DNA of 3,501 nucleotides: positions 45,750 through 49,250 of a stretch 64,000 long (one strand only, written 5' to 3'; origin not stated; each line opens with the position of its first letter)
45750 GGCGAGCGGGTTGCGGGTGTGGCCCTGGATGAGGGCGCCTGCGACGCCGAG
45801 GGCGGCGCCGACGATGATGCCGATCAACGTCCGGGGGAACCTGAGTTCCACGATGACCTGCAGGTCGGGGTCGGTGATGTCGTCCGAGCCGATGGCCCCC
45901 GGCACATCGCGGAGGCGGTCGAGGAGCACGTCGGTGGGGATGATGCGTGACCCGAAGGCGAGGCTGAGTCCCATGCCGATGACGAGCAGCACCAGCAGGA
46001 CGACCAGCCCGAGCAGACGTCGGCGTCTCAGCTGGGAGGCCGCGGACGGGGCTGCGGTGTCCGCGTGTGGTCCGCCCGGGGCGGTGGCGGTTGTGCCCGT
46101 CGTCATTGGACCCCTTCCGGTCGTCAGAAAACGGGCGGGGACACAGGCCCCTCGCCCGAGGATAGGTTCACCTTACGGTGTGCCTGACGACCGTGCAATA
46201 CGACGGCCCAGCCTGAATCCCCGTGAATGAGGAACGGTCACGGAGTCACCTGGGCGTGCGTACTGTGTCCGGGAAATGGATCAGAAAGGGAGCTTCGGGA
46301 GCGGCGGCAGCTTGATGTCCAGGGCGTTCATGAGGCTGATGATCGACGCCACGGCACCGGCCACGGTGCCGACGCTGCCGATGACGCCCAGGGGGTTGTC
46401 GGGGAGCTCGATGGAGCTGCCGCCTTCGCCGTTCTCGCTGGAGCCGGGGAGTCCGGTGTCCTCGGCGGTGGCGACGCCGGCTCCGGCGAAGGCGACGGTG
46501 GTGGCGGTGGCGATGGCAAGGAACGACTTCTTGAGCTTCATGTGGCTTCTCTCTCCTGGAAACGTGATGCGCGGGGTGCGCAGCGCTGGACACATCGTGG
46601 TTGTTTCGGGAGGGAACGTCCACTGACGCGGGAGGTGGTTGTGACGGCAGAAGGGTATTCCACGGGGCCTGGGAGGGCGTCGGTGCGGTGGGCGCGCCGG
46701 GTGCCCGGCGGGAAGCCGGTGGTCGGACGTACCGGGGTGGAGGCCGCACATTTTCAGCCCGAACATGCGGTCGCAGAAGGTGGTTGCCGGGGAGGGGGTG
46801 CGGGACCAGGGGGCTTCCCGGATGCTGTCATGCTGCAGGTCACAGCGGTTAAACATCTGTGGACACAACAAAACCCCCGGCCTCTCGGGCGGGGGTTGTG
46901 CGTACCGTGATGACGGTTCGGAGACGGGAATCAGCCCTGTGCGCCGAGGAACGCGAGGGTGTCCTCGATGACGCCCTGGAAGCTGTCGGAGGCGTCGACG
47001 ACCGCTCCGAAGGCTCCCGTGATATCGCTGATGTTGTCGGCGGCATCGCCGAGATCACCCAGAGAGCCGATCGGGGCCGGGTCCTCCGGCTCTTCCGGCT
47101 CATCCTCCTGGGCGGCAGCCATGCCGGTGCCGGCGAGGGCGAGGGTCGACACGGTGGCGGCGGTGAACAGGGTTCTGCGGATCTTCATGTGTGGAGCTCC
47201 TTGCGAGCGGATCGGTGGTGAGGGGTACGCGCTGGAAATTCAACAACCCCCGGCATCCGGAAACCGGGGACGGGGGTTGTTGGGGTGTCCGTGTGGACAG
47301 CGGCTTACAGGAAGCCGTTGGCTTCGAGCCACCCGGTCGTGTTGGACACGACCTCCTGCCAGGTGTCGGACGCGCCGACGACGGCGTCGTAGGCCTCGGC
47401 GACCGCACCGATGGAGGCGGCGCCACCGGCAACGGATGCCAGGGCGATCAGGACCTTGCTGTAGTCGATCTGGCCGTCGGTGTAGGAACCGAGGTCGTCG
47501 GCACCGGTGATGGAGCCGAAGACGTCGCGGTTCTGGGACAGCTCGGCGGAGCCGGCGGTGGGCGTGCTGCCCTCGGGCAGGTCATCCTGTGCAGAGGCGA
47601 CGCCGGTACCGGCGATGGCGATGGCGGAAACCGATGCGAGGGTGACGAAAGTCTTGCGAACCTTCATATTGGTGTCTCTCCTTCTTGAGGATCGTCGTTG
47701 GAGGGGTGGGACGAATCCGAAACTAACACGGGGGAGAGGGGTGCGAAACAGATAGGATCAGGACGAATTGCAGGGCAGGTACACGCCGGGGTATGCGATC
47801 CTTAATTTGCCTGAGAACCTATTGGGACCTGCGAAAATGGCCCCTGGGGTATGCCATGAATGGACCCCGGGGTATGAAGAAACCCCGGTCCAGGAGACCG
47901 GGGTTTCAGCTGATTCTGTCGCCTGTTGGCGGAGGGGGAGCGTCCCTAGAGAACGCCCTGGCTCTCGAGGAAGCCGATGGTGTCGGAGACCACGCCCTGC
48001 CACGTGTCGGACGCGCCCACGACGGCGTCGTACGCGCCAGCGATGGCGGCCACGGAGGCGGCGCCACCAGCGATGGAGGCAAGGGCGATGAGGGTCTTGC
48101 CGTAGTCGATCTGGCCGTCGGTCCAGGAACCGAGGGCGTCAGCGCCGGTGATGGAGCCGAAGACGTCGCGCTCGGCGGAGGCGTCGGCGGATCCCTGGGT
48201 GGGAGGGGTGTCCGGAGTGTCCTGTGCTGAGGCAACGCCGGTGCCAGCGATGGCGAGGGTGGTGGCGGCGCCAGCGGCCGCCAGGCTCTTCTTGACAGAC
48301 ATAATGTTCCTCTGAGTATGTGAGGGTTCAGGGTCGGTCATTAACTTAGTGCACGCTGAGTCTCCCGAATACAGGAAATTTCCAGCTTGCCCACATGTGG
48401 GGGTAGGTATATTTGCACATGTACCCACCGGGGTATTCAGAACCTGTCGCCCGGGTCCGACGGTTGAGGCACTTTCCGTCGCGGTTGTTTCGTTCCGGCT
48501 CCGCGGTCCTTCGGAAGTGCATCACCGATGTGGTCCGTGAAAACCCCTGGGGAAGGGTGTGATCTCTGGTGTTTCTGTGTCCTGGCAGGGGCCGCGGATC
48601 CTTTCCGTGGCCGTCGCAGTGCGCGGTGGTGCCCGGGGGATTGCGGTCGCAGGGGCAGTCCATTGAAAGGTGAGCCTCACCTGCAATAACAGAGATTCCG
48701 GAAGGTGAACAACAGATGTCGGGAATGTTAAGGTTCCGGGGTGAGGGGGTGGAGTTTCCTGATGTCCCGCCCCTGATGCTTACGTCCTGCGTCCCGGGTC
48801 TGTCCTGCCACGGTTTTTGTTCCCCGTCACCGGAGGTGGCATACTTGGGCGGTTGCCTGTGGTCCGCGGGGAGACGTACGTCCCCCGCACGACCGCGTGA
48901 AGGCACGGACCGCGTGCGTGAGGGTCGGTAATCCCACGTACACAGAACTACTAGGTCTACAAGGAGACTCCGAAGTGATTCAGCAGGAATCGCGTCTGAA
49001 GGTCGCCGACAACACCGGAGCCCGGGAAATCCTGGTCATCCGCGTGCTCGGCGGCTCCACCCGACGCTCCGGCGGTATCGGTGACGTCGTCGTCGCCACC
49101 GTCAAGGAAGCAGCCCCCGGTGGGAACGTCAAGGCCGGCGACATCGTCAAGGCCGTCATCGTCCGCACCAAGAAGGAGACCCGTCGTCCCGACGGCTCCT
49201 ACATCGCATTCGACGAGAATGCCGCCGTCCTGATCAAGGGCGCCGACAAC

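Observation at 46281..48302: Tandem array of four paralogous genes for small, acidic, Cys-free signal-peptide proteins that I could not assign to a family (best candidate for something undescribed)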

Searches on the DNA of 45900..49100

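Call 32: search_rna_families(source=window, start=45900, end=49100, threshold=evalue, max_evalue=1)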
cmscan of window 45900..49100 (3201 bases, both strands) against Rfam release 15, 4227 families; matches with E-value up to 1: 1.
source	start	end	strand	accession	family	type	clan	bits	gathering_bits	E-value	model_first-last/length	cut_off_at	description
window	45936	46014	+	RF01134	sR30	Gene; snRNA; snoRNA; CD-box;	-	17.9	38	0.23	1-57/57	no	Small nucleolar RNA sR30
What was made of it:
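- Tried and rejected: Rfam scan of 45900-49100 found nothing (call 32).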

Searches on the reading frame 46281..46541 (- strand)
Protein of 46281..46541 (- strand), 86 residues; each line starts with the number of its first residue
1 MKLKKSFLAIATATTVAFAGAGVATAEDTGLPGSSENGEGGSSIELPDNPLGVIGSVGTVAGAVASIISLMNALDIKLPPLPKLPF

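Call 3: search_protein_families(library=pfam, proteins=[window:46281-46541:-], max_evalue=10)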
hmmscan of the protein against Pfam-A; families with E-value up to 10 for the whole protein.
window:46281-46541:- (86 aa): 1 family
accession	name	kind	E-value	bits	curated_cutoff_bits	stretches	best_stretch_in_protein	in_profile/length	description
PF17259.7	DUF5325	-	0.036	14.3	25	1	2-28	3-29/61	Family of unknown function (DUF5325)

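Call 4: search_protein_families(library=ncbifam, proteins=[window:46281-46541:-], max_evalue=10)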
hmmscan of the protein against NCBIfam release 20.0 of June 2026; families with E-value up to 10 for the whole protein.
window:46281-46541:- (86 aa): 1 family
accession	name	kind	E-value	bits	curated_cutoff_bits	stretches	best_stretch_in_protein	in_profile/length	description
NF043072.1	GAS_sig_Nterm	subfamily_domain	0.25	10.9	44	1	1-17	1-17/33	SpoV family signaling peptide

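Call 92: search_protein_families(library=padloc, proteins=[window:46281-46541:-], max_evalue=1)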
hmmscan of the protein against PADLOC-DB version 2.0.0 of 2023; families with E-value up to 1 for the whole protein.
window:46281-46541:- (86 aa): 0 families

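Call 93: search_protein_families(library=phrogs, proteins=[window:46281-46541:-], max_evalue=1)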
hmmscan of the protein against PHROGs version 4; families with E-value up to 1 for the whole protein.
window:46281-46541:- (86 aa): 1 family
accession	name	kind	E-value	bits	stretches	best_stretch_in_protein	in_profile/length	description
phrog_3763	-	unknown function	0.073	12.7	1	3-71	140-208/564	-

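Call 96: predict_structure(alignment_id=A7)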
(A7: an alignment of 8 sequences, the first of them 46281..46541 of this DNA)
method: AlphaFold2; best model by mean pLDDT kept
length: 86 residues; sequences in the alignment: 8
mean_pLDDT: 54.9   pTM: 0.26
mean pLDDT of the five models: 54.9, 51.8, 51.7, 49.5, 45.1
residues with pLDDT >= 90: 0; 70-90: 9; 50-70: 51; < 50: 26
segments of 3 or more residues with pLDDT < 50: 22-25, 27-38, 40-43
pLDDT, mean of each block of 10 residues (from residue 1): 54 56 46 44 49 56 74 60 54
secondary structure, 60 per line:
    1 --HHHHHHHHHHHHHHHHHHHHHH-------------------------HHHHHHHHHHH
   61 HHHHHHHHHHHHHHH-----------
elements in order: H3-24 H50-75

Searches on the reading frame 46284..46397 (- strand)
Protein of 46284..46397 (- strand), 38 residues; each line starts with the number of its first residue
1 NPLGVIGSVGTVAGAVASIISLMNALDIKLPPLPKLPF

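Call 99: search_protein_families(library=ncbifam, proteins=[window:46284-46397:-], max_evalue=10)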
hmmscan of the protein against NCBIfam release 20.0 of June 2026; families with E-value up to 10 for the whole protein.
seq(38 aa): 0 families

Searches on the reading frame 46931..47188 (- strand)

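Call 3: search_protein_families(library=pfam, proteins=[window:46931-47188:-], max_evalue=10)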
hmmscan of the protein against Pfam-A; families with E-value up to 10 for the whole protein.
window:46931-47188:- (85 aa): 0 families

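Call 4: search_protein_families(library=ncbifam, proteins=[window:46931-47188:-], max_evalue=10)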
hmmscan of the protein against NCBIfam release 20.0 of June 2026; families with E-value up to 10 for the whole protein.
window:46931-47188:- (85 aa): 0 families

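Call 92: search_protein_families(library=padloc, proteins=[window:46931-47188:-], max_evalue=1)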
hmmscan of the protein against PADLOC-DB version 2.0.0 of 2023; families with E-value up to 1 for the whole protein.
window:46931-47188:- (85 aa): 0 families

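Call 93: search_protein_families(library=phrogs, proteins=[window:46931-47188:-], max_evalue=1)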
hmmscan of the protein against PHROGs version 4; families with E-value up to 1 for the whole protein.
window:46931-47188:- (85 aa): 1 family
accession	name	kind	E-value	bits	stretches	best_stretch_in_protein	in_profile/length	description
phrog_1938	-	unknown function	0.043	14.6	1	4-36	2-38/190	-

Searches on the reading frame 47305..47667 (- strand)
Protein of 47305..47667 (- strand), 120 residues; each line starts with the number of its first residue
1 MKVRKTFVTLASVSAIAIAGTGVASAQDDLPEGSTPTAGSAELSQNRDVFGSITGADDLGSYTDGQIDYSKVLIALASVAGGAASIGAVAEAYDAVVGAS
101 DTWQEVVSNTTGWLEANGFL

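Call 3: search_protein_families(library=pfam, proteins=[window:47305-47667:-], max_evalue=10)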
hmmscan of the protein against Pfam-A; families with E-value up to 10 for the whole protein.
window:47305-47667:- (120 aa): 1 family
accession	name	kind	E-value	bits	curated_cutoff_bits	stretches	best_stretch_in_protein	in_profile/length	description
PF13663.11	DUF4148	-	0.56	11.1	27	1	1-35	1-35/62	Domain of unknown function (DUF4148)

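Call 4: search_protein_families(library=ncbifam, proteins=[window:47305-47667:-], max_evalue=10)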
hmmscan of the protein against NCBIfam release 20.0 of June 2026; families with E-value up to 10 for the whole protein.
window:47305-47667:- (120 aa): 3 families
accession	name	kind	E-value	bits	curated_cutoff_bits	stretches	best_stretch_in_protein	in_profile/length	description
NF006942.0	PRK09424.1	equivalog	0.023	13.4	383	1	64-107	160-201/510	Re/Si-specific NAD(P)(+) transhydrogenase subunit alpha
NF011111.0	PRK14539.1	equivalog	0.12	12.2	310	1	58-102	104-148/196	50S ribosomal protein L11/unknown domain fusion protein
NF051432.1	PepSY_MTB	domain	4.4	7.9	60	1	1-39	1-40/101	PepSY domain-containing protein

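Call 92: search_protein_families(library=padloc, proteins=[window:47305-47667:-], max_evalue=1)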
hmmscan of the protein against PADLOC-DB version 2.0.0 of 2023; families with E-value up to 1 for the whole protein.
window:47305-47667:- (120 aa): 0 families

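Call 93: search_protein_families(library=phrogs, proteins=[window:47305-47667:-], max_evalue=1)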
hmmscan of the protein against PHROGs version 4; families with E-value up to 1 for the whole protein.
window:47305-47667:- (120 aa): 1 family
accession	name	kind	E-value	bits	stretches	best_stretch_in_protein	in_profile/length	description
phrog_34573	-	head and packaging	0.087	14.1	0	5-36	9-42/83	major head protein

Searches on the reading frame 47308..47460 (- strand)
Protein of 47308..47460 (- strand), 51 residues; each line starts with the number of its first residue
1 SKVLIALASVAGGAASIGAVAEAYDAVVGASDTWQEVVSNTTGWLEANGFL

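Call 99: search_protein_families(library=ncbifam, proteins=[window:47308-47460:-], max_evalue=10)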
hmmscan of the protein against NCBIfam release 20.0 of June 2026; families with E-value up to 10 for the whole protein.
seq(51 aa): 2 families
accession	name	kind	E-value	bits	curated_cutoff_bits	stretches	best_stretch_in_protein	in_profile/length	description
NF011111.0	PRK14539.1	equivalog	0.12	12.1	310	1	5-33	120-148/196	50S ribosomal protein L11/unknown domain fusion protein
NF006942.0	PRK09424.1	equivalog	0.15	10.8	383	1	2-38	167-201/510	Re/Si-specific NAD(P)(+) transhydrogenase subunit alpha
